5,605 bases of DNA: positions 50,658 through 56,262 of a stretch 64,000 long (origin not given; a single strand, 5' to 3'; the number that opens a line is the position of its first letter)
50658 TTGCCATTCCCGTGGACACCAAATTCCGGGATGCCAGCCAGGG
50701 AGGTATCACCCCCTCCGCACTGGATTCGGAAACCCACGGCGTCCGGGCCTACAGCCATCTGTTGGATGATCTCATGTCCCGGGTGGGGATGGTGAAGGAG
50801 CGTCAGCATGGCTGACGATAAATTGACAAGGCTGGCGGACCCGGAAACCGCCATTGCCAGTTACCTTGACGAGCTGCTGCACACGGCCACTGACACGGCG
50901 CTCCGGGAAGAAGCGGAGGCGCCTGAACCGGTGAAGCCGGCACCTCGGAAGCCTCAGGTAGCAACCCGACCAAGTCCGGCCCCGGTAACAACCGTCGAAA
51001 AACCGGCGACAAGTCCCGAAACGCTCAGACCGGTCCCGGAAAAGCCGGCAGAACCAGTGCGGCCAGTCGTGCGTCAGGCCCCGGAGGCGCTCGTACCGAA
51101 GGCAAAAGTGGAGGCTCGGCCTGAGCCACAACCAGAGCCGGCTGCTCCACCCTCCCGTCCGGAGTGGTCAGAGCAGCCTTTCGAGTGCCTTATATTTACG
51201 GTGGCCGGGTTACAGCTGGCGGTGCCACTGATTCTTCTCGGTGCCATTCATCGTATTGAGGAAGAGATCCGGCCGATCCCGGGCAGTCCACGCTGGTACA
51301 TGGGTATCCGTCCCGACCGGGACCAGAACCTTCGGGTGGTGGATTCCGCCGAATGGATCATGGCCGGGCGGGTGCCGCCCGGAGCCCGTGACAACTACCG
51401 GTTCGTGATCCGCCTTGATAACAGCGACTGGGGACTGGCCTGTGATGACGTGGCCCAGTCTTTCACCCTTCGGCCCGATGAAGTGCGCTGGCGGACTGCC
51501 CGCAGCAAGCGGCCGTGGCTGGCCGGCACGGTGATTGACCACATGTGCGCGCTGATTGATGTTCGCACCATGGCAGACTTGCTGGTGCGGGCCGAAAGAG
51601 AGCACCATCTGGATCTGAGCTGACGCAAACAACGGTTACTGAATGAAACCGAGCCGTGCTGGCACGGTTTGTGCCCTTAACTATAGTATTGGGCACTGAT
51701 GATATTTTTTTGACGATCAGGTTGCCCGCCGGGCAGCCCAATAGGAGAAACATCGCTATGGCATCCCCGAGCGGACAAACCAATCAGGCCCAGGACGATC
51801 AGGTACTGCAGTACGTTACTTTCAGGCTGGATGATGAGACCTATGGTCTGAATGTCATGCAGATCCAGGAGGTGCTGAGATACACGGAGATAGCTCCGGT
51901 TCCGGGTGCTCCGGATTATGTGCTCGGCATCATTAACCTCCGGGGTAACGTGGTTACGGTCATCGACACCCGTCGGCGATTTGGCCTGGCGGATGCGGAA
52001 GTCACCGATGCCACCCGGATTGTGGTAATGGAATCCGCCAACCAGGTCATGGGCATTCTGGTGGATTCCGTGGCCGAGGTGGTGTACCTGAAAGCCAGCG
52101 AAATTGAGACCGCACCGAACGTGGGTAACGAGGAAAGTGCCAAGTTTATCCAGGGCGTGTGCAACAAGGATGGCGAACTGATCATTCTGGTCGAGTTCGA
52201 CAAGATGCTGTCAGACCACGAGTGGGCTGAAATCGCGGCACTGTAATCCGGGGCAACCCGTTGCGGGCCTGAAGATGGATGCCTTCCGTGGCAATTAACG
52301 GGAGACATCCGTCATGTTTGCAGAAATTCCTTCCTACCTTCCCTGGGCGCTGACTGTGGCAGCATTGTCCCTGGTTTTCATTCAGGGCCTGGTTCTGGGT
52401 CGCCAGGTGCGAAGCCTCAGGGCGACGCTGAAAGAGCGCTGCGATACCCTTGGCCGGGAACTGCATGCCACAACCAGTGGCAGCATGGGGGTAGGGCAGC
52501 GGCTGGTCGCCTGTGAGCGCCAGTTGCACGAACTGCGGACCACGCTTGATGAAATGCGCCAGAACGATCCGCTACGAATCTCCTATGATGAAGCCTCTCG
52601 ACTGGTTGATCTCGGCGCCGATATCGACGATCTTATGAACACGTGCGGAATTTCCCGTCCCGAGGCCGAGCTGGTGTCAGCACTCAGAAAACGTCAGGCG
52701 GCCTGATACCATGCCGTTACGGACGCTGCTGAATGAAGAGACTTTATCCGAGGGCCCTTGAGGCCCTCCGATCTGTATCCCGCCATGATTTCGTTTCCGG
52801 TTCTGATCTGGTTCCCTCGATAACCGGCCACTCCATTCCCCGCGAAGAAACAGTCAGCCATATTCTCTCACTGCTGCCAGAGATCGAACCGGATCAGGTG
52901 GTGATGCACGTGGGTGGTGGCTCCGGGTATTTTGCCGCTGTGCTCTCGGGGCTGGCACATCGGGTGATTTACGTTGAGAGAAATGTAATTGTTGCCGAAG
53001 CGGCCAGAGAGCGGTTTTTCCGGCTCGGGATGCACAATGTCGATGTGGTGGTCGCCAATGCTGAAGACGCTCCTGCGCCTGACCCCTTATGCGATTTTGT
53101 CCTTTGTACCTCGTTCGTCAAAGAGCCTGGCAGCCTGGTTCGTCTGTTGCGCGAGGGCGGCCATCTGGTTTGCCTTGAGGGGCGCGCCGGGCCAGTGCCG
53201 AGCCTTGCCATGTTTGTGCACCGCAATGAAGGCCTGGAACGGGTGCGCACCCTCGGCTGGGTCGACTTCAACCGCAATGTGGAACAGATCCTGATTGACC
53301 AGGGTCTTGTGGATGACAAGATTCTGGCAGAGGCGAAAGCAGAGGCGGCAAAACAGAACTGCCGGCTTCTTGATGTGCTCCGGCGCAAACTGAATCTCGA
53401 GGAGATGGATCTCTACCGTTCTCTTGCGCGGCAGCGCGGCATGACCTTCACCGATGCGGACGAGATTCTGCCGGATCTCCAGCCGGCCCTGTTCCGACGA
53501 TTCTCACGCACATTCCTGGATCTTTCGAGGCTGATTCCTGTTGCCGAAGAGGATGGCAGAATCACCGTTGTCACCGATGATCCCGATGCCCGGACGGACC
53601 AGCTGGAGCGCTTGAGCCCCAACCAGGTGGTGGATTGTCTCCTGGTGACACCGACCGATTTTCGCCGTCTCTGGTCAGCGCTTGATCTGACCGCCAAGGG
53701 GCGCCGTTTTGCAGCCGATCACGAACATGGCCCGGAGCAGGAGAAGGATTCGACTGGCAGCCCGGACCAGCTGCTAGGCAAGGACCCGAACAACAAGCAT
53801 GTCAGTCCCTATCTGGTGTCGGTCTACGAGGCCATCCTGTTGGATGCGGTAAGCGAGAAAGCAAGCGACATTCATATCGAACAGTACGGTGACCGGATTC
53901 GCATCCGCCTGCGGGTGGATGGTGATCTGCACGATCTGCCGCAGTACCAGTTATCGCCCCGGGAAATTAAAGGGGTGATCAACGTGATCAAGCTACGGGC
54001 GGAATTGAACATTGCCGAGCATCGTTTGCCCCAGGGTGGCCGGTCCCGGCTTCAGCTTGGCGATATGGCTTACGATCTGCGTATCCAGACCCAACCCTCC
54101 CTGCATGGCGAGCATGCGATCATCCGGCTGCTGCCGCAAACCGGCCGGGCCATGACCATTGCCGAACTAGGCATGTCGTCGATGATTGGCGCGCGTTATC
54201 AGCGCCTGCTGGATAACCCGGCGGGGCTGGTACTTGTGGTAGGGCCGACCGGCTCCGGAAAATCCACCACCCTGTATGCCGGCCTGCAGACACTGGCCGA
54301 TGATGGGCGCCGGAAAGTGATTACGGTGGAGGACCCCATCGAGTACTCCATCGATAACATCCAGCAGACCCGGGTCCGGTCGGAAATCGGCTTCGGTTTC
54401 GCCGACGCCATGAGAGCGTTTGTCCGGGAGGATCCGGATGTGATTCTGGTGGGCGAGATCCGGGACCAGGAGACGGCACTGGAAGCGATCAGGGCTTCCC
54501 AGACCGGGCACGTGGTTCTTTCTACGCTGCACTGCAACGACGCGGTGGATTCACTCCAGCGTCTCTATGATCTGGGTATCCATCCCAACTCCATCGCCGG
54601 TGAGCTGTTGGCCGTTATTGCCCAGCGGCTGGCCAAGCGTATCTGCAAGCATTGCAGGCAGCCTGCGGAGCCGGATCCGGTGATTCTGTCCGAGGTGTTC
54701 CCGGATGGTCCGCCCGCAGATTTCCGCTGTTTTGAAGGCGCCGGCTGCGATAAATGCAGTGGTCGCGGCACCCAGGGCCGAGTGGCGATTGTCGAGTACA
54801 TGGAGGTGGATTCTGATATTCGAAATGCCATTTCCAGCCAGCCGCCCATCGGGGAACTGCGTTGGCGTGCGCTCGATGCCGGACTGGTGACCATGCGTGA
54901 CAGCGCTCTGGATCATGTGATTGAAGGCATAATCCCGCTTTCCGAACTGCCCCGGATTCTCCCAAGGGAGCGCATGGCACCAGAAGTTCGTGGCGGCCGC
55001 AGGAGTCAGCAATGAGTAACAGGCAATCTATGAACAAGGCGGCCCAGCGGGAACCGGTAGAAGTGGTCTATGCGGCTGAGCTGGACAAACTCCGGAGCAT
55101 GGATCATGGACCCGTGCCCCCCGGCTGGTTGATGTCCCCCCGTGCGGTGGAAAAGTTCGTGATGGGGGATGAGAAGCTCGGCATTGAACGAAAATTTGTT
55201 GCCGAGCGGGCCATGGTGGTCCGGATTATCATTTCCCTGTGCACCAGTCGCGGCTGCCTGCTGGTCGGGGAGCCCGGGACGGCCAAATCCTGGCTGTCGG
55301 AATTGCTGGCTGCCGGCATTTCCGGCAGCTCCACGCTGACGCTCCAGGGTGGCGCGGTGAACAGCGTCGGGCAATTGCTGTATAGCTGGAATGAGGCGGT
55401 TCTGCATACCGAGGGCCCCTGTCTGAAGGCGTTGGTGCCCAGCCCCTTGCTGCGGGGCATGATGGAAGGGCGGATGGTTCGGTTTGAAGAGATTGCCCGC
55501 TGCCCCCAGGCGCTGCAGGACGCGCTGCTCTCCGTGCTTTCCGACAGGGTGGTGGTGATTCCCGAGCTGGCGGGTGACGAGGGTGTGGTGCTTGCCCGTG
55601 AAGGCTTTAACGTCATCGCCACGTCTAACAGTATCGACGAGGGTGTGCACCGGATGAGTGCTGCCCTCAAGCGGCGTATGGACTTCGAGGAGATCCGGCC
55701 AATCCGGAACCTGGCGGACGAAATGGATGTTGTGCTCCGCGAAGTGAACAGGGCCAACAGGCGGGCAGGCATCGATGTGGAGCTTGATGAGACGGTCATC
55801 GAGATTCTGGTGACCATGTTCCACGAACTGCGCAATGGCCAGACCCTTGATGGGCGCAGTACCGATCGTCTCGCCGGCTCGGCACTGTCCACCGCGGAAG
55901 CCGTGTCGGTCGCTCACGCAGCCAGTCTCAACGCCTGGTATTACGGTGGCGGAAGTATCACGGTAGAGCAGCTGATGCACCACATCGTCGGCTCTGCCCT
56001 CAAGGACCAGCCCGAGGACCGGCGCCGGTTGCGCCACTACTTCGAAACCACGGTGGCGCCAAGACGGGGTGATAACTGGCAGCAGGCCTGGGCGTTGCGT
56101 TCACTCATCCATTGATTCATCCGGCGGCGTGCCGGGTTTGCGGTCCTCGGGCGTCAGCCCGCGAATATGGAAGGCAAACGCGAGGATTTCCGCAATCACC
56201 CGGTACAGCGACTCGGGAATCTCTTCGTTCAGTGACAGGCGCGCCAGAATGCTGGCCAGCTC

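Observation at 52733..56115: Coupled two-ATPase cassette (PCMT-GspE fusion + YehL-type MoxR) inserted at the end of the chemotaxis cluster: best candidate for an undescribed system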

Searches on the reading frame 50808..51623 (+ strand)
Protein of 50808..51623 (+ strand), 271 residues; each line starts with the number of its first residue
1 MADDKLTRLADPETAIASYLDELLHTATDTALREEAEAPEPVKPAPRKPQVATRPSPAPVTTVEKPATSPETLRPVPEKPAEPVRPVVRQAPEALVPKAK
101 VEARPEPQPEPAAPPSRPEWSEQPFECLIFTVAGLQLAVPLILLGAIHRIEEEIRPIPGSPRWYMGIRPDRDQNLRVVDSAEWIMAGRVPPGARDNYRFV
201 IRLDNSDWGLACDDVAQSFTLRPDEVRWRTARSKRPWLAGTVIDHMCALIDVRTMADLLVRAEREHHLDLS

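Call 8: search_protein_families(library=pfam, proteins=[window:50808-51623:+], max_evalue=0.01)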
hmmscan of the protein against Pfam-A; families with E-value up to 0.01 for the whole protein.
window:50808-51623:+ (271 aa): 1 family
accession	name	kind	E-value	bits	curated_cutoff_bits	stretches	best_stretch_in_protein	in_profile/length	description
PF01584.24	CheW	-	8.5e-13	48.6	23.5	1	126-255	1-133/138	CheW-like domain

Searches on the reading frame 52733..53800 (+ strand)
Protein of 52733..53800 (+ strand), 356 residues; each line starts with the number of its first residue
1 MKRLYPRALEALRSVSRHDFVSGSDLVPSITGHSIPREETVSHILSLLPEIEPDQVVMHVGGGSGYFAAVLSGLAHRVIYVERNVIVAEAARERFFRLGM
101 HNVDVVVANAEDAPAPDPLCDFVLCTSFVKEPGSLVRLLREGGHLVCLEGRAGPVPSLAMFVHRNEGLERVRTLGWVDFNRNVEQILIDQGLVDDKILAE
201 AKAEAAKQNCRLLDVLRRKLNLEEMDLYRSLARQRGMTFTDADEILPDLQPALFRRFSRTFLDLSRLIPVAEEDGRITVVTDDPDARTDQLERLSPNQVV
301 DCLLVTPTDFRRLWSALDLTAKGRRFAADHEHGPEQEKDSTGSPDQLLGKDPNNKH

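Call 65: search_solved_structures(query=window:52733-53800:+, max_evalue=0.01, show_alignments=2)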
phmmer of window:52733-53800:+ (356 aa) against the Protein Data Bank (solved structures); distinct sequences matched with E-value up to 0.01: 18.
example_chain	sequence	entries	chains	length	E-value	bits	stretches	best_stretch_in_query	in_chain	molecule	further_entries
8qby_t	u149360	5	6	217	8.6e-10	41.3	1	24-153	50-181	Protein-L-isoaspartate O-methyltransferase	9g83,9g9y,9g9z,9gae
4l7v_A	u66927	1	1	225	2.2e-09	40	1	7-150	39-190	Protein-L-isoaspartate O-methyltransferase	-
1jg1_A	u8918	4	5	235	4e-08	35.9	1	27-150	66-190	protein-L-isoaspartate O-methyltransferase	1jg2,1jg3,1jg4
6f8l_G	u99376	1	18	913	1.5e-07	33.9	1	183-288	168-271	Type IV pilus assembly protein PilF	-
3lbf_A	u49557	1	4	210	2.2e-07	33.4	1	27-150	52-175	Protein-L-isoaspartate O-methyltransferase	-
2yxe_A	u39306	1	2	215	2.7e-07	33.1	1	42-151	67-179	Protein-L-isoaspartate O-methyltransferase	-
8pfa_A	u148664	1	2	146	3e-07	32.9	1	183-288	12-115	c-di-GMP binding domain of the ATPase enzyme PilF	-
8pdk_A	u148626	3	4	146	3.1e-07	32.9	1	183-288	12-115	c-di-GMP binding domain of the ATPase enzyme PilF | ATP-binding motif-containing protein pilF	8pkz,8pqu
9gl5_A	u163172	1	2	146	3.1e-07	32.9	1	183-288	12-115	ATP-binding motif-containing protein pilF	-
6ejf_J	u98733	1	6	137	3.2e-07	32.9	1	184-288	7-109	Type IV pilus assembly protein PilF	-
8pe0_A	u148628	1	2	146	4.4e-07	32.4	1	185-288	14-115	c-di-GMP binding domain of the ATPase enzyme PilF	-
9glg_A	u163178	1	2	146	8.1e-07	31.6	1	183-288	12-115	ATP-binding motif-containing protein pilF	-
4o29_A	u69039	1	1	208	0.00018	23.8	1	28-170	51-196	Protein-L-isoaspartate O-methyltransferase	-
1dl5_A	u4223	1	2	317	0.00042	22.6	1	54-146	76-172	PROTEIN-L-ISOASPARTATE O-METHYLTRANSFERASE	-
1xxl_A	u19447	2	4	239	0.002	20.4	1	50-162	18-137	YcgJ protein | ycgJ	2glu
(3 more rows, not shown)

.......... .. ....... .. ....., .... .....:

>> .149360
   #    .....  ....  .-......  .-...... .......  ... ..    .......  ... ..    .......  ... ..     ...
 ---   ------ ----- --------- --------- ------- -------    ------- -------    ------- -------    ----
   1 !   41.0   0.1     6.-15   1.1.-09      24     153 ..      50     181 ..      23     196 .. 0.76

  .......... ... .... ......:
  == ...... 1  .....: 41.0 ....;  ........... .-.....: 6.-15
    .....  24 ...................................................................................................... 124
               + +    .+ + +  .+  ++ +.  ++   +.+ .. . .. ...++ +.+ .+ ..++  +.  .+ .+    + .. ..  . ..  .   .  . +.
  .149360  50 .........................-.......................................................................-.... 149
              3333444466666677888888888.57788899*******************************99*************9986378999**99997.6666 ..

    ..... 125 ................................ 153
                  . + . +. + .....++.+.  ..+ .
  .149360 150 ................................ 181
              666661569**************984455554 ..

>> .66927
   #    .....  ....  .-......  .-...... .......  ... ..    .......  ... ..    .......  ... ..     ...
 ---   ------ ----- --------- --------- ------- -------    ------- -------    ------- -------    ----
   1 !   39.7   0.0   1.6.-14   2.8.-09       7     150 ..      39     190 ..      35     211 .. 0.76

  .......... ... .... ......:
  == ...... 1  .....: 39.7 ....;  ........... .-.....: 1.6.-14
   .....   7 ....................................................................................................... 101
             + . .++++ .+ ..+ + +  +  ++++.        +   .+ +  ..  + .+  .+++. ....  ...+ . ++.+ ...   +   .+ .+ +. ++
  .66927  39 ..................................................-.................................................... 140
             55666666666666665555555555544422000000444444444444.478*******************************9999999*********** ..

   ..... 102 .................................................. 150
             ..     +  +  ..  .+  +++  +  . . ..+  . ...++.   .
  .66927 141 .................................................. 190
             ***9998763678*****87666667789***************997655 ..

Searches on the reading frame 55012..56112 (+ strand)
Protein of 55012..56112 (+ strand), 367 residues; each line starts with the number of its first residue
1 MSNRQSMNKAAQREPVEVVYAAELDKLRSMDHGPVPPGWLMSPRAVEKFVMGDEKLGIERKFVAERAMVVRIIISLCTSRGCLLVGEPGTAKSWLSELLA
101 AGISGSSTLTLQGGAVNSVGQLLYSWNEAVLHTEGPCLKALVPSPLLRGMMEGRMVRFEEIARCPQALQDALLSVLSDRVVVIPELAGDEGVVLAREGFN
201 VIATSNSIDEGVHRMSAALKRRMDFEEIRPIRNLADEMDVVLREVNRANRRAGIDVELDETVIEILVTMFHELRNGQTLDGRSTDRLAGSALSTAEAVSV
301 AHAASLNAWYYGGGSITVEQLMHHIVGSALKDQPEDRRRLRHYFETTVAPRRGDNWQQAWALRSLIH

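Call 61: predict_structure(alignment_id=A4)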
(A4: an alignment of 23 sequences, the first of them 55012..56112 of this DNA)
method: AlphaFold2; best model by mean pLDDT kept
length: 367 residues; sequences in the alignment: 23
mean_pLDDT: 76.2   pTM: 0.71
mean pLDDT of the five models: 76.2, 62.4, 61.3, 57.5, 54.4
residues with pLDDT >= 90: 68; 70-90: 207; 50-70: 38; < 50: 54
segments of 3 or more residues with pLDDT < 50: 1-10, 66-80, 196-215, 217-219, 221-226
pLDDT, mean of each block of 10 residues (from residue 1): 39 85 93 78 86 88 56 41 67 83 86 82 88 92 84 79 77 65 82 58 41 49 53 89 88 84 93 86 69 78 81 81 78 77 90 93 82
secondary structure, 60 per line:
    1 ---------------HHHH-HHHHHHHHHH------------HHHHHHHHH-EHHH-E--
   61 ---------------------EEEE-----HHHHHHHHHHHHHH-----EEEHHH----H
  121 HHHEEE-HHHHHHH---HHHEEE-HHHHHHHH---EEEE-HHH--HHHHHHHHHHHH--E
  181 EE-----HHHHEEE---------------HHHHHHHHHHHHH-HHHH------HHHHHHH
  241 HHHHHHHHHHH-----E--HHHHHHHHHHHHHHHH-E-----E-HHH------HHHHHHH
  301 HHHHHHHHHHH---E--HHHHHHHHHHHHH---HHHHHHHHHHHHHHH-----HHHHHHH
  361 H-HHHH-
elements in order: H16-19 H21-30 H43-51 E82-85 H91-104 E110-112 H120-123 E124-126 H128-134 E141-143 H145-152 E156-159 H166-177 E180-182 H188-191 E192-194 H210-222 H224-227 H234-251 H260-275 H294-311 H318-330 H334-348 H354-361 H363-366

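Call 69: fold_search(model_id=the predicted structure, library=pdb)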
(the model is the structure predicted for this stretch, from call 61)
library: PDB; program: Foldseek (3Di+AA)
matches with E <= 10: 294; with E <= 0.001: 5
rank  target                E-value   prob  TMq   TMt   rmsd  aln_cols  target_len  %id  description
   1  9qh4_F                2.9e-04  1.00  0.30  0.40  16.6       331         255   15  NorQ hexamer from Paracoccus denitrificans (released 2026-03-25)
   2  8w7m_7                4.3e-04  1.00  0.40  0.24  15.1       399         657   11  Yeast replisome in state V (released 2023-12-06)
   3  4lj6                  4.3e-04  0.99  0.23  0.25  18.5       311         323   18  ClpB NBD2 from T. thermophilus in complex with AMPPCP (released 2014-02-12)
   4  9e2w_5                8.1e-04  1.00  0.40  0.26  13.2       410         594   11  Cryo-EM structure of yeast CMG helicase stalled at G4-containing DNA template, state 1 (released 2025-03-26)
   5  9qh4_A                8.6e-04  1.00  0.30  0.41  16.8       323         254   15  NorQ hexamer from Paracoccus denitrificans (released 2026-03-25)
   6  9qh4_C                1.1e-03  1.00  0.28  0.38  17.1       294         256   17  NorQ hexamer from Paracoccus denitrificans (released 2026-03-25)
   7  9qh8_A                1.2e-03  1.00  0.30  0.41  15.9       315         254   17  reduced NorQ-NorD VWA domain complex from Paracoccus denitrificans (released 2026-03-25)
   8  9qh9_C                1.2e-03  1.00  0.28  0.38  16.6       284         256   17  NorQ in complex with NorD VWA domain steep staircase subset 2 from Paracoccus denitrificans (released 2026-03-25)
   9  1g8p                  1.4e-03  1.00  0.41  0.46  11.4       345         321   14  CRYSTAL STRUCTURE OF BCHI SUBUNIT OF MAGNESIUM CHELATASE (released 2001-08-03)
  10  9qh8_C                1.6e-03  1.00  0.29  0.40  15.9       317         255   17  reduced NorQ-NorD VWA domain complex from Paracoccus denitrificans (released 2026-03-25)
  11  9qh6_F                1.8e-03  1.00  0.26  0.36  16.2       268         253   18  NorQ in complex with NorD VWA domain from Paracoccus denitrificans (released 2026-03-25)
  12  7pt6_6                2.0e-03  1.00  0.39  0.25  11.9       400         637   11  Structure of MCM2-7 DH complexed with Cdc7-Dbf4 in the presence of ATPgS, state III (released 2022-06-08)
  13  8rig_6                2.2e-03  1.00  0.38  0.25  16.4       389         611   13  Cryo-EM structure of an MCM helicase single hexamer loaded onto dsDNA. (released 2025-01-01)
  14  9e2w_2                2.4e-03  1.00  0.44  0.27  17.8       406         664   12  Cryo-EM structure of yeast CMG helicase stalled at G4-containing DNA template, state 1 (released 2025-03-26)
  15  4lj5                  3.1e-03  0.96  0.23  0.26  18.2       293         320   17  ClpB NBD2 from T. thermophilus in complex with ADP (released 2014-02-12)
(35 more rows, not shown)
